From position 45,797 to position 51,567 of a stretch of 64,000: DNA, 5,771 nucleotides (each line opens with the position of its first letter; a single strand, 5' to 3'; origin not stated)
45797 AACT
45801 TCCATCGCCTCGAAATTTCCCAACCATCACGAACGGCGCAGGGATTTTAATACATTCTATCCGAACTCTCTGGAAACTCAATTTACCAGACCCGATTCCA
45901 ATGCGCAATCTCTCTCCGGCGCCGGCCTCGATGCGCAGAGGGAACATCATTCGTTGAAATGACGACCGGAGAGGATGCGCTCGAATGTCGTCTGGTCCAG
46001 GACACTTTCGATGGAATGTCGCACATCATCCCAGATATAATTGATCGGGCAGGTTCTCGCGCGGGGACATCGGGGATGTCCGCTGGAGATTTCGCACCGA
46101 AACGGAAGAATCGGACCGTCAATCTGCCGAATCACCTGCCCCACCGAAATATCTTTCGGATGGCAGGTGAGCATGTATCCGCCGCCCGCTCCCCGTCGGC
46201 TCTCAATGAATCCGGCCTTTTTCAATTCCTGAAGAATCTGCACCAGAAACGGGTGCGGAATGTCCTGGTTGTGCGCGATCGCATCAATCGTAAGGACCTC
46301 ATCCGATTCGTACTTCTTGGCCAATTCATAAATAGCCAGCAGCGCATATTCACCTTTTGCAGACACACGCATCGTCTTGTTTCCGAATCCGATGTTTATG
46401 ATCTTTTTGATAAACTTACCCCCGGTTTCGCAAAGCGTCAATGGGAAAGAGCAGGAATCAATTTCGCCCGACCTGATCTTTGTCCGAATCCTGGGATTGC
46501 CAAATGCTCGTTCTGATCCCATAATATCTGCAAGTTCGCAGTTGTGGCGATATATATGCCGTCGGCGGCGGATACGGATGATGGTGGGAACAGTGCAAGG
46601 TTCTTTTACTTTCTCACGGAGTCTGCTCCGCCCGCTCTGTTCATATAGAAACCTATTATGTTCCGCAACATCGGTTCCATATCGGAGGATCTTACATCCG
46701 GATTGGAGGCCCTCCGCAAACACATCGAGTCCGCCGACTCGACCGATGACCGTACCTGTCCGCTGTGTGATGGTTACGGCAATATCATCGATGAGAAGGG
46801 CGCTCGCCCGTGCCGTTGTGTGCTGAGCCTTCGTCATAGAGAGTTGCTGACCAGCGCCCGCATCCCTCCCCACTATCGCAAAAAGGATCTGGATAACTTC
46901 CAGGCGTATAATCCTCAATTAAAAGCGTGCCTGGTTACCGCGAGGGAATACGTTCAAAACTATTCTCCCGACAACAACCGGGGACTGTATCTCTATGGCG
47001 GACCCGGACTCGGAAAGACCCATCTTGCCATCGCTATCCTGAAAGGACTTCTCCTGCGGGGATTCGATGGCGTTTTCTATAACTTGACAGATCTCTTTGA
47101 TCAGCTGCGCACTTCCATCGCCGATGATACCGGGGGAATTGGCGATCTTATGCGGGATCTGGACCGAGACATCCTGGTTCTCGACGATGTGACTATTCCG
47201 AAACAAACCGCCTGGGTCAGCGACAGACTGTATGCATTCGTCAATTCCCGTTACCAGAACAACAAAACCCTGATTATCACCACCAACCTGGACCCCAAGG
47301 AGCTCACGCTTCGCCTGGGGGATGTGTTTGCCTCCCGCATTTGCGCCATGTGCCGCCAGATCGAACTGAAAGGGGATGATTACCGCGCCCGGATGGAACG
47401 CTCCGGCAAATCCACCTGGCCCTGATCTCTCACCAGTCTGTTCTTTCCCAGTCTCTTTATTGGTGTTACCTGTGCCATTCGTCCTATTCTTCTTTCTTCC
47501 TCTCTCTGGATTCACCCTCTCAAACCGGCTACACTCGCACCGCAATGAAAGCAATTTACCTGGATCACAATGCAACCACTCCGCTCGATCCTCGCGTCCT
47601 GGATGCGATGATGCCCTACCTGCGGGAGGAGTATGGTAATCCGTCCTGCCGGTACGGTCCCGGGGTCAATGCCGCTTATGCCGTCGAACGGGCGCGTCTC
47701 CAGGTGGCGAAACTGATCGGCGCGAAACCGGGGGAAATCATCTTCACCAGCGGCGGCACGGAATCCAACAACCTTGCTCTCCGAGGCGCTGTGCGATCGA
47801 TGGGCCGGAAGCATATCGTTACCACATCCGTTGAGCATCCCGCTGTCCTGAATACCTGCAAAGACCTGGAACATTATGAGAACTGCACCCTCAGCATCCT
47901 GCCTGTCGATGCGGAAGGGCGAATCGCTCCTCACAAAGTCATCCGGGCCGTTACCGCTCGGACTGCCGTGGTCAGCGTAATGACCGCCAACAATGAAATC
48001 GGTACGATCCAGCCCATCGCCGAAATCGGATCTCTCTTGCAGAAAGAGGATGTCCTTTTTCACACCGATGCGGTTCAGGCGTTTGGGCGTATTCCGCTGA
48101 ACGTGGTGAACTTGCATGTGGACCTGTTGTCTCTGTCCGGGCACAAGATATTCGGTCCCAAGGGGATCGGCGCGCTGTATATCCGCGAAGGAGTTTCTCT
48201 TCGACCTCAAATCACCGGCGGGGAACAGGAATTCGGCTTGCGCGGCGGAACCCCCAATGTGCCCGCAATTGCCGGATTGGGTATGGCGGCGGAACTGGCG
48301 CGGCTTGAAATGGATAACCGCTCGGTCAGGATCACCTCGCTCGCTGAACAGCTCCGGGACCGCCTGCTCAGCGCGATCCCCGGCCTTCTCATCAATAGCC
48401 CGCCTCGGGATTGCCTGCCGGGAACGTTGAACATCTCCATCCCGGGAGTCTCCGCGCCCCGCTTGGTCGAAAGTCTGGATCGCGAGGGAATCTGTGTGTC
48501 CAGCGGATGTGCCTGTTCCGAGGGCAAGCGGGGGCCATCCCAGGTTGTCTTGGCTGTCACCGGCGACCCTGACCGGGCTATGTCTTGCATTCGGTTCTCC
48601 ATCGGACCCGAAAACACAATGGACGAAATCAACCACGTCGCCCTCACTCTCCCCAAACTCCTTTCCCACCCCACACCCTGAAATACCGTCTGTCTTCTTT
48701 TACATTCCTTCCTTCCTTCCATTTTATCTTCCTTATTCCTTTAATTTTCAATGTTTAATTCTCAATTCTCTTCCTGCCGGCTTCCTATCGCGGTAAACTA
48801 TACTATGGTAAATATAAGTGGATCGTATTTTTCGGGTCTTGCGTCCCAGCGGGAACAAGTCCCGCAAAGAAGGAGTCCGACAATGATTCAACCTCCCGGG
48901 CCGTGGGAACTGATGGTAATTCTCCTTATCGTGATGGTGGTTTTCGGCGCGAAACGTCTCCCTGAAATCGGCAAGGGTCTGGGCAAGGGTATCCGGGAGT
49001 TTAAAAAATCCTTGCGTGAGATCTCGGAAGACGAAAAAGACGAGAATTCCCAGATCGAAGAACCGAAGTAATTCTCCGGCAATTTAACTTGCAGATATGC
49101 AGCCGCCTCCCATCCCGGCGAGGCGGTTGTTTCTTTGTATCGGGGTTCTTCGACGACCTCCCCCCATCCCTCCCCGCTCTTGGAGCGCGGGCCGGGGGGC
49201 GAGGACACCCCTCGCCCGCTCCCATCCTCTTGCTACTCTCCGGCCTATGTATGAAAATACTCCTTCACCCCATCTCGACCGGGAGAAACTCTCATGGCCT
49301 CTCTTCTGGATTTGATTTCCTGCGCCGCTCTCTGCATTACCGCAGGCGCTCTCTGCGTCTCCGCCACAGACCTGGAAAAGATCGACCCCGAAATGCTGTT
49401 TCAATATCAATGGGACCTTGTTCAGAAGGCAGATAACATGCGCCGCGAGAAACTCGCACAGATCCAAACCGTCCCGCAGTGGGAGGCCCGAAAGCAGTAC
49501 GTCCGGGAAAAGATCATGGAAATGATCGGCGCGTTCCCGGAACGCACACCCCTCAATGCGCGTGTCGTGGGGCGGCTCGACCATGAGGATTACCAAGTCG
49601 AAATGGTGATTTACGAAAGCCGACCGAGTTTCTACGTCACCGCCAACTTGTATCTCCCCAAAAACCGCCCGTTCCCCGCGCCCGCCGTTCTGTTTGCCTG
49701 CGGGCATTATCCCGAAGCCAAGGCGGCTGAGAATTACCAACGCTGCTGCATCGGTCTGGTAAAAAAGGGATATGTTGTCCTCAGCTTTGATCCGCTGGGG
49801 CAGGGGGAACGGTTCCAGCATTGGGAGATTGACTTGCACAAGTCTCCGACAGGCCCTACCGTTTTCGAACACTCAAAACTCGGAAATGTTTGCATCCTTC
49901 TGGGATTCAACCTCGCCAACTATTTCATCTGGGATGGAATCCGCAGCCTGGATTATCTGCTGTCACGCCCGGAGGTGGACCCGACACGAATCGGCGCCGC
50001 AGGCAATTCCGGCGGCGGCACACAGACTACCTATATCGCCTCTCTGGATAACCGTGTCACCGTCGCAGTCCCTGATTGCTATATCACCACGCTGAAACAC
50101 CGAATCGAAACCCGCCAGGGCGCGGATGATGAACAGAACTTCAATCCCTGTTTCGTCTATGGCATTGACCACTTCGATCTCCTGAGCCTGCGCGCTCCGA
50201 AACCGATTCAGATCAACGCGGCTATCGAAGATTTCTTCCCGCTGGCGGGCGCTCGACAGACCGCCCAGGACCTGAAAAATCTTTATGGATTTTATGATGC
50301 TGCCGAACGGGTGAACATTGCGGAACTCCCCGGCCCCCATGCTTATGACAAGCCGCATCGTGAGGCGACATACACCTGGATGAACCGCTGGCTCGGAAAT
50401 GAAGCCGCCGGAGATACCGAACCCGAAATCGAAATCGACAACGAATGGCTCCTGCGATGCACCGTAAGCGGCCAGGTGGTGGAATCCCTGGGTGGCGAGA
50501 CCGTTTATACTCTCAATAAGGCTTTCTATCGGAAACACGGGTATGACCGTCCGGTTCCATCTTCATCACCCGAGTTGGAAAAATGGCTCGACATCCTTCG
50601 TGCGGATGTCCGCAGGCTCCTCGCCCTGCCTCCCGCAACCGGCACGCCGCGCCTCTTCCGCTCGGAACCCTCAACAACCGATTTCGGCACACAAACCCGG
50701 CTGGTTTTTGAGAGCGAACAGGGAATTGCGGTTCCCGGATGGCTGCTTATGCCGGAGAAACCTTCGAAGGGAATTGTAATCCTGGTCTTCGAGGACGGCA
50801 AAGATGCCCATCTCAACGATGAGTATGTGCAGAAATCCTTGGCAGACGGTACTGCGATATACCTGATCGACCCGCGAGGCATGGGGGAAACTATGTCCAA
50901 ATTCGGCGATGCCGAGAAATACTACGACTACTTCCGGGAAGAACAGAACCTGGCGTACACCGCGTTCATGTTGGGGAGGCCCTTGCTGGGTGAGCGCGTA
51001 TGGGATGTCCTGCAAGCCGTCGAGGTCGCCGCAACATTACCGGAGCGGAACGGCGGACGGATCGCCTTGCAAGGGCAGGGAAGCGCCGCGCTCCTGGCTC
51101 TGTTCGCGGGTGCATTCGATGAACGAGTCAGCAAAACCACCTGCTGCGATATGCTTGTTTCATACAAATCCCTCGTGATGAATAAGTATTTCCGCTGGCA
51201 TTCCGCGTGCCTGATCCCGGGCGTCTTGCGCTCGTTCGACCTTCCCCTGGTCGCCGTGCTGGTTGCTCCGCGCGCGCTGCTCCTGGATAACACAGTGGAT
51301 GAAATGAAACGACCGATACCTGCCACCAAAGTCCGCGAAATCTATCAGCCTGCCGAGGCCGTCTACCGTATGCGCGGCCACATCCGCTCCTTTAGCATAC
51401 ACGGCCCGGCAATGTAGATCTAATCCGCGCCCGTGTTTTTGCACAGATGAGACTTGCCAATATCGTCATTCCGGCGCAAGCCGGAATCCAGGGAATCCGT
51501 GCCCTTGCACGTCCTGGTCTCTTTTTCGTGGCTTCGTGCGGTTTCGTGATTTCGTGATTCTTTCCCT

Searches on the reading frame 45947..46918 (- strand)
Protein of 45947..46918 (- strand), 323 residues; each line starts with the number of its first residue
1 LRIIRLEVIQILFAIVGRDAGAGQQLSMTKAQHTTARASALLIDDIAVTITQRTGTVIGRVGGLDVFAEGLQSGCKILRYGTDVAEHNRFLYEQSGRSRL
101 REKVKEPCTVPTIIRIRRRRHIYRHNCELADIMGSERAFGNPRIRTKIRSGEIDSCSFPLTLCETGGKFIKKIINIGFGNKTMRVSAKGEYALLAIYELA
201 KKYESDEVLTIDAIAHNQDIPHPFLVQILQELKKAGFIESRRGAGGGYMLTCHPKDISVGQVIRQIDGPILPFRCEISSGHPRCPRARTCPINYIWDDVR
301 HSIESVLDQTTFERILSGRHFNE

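Call 59: search_protein_families(library=pfam, proteins=[window:45947-46918:-], max_evalue=0.00001)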
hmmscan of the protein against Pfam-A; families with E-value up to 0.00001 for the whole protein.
window:45947-46918:- (323 aa): 1 family
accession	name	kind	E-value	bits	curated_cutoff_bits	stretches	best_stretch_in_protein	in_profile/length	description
PF02082.26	Rrf2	-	1e-36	126.5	30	1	186-316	2-130/132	Iron-dependent Transcriptional regulator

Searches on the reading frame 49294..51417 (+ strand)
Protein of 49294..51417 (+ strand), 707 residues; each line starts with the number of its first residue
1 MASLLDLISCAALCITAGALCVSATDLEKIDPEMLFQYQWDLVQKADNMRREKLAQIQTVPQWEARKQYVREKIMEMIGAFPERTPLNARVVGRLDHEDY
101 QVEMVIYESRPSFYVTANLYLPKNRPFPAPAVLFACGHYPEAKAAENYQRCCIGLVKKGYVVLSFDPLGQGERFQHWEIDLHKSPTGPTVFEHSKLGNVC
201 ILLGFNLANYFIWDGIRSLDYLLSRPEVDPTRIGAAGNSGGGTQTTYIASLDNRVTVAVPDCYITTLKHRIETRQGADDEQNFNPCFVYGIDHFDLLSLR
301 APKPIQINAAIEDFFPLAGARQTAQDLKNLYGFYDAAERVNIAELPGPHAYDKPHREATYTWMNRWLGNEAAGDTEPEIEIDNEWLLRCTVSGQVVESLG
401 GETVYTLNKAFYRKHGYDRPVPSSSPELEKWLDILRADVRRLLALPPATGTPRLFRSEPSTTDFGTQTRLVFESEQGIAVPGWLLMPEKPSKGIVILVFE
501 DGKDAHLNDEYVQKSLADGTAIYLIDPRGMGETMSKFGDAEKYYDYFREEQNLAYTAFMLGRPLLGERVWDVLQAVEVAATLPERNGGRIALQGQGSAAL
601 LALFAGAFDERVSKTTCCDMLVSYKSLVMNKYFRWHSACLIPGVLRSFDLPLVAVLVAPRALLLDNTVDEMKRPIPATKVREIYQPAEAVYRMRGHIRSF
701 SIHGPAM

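Call 59: search_protein_families(library=pfam, proteins=[window:49294-51417:+], max_evalue=0.00001)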
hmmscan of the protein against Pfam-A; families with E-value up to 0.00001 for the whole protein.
window:49294-51417:+ (707 aa): 2 families
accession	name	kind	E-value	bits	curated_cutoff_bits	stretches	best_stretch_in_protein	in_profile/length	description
PF05448.18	AXE1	-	2e-11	43.7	21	1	104-262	58-207/321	Acetyl xylan esterase (AXE1)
PF22244.2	GCE_fung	-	1.2e-07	32.3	27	0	519-615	42-132/231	Glucuronyl esterase, fungi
